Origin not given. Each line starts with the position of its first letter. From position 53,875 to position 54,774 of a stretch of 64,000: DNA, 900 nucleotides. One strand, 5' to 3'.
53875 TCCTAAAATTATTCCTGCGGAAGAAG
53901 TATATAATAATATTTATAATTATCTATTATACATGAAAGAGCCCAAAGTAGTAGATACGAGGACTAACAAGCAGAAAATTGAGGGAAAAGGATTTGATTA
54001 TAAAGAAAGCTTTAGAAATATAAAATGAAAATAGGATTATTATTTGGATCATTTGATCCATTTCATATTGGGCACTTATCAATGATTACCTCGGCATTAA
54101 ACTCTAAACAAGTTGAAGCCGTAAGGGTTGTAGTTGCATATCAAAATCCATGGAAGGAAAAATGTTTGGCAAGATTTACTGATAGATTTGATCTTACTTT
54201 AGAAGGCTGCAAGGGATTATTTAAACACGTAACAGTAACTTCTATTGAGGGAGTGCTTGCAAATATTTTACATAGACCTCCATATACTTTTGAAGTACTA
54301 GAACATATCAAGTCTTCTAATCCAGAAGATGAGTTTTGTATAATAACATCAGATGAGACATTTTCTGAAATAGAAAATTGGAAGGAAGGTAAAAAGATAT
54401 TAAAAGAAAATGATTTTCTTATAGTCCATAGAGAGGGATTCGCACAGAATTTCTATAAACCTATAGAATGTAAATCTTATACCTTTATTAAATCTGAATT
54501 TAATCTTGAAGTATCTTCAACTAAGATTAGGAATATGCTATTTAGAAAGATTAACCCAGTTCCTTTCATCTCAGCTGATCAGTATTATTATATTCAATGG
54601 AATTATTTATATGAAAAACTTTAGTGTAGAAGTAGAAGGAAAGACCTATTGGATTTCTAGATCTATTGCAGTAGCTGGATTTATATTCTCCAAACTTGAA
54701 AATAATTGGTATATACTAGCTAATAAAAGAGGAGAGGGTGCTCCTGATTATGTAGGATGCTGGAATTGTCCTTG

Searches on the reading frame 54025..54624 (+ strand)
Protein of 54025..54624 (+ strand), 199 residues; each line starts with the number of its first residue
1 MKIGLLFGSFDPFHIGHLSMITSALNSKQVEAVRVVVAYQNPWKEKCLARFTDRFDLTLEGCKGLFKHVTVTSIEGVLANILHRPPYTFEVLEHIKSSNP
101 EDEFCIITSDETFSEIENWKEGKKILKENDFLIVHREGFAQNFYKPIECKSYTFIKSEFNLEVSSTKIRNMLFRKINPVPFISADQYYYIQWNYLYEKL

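Call 26: search_protein_families(library=pfam, proteins=[window:54025-54624:+], max_evalue=0.01)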
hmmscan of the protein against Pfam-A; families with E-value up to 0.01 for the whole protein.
window:54025-54624:+ (199 aa): 2 families
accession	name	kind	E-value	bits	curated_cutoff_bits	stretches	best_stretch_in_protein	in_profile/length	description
PF01467.32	CTP_transf_like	-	1.1e-13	52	21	1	6-170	2-132/133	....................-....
PF06574.18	FAD_syn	-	0.0011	19.3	27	1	7-58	12-63/158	FAD synthetase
